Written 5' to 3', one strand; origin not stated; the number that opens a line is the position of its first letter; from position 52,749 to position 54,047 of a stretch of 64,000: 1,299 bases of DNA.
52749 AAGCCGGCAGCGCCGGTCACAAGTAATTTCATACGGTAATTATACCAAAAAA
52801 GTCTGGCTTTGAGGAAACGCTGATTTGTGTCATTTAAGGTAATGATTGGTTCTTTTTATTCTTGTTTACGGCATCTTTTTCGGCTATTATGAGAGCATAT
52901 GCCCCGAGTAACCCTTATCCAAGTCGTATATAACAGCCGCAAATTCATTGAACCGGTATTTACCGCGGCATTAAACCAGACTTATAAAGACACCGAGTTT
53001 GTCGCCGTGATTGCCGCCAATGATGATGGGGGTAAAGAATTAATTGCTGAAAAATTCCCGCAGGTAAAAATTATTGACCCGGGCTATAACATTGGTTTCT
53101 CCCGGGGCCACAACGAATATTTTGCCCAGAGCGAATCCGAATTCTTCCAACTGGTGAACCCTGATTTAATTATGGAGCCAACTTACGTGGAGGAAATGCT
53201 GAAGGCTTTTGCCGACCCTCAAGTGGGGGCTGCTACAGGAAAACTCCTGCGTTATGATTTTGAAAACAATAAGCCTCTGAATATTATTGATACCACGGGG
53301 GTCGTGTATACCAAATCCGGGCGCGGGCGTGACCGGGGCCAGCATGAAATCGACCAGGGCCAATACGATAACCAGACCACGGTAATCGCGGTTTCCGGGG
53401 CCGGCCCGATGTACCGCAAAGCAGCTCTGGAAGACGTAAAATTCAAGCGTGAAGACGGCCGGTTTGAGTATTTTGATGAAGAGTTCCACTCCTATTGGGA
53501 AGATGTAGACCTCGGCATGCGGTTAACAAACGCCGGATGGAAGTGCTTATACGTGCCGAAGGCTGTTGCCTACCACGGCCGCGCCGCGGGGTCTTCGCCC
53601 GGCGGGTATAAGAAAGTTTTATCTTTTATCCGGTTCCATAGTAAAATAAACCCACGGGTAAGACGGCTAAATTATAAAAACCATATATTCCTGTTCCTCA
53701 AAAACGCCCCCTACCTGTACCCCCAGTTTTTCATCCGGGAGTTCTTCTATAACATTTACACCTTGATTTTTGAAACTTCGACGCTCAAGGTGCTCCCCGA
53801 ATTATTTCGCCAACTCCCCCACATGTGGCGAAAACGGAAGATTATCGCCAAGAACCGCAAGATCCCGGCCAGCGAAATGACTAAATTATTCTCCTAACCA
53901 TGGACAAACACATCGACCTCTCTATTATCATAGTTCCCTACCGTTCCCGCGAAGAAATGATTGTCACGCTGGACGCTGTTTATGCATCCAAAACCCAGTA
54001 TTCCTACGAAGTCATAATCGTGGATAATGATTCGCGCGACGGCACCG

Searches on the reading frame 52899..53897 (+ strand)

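Call 85: search_protein_families(library=pfam, proteins=[window:52899-53897:+], max_evalue=0.00001)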
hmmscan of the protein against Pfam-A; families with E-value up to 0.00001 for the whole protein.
window:52899-53897:+ (332 aa): 3 families
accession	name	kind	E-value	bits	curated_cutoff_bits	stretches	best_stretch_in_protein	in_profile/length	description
PF13641.12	Glyco_tranf_2_3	-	1.2e-14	55.4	27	1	2-227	1-212/230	Glycosyltransferase like family 2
PF00535.33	Glycos_transf_2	-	3.1e-13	50.5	23.3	1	7-138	3-132/168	Glycosyl transferase family 2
PF13632.12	Glyco_trans_2_3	-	4.2e-07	30.4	27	1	91-225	10-122/198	Glycosyl transferase family group 2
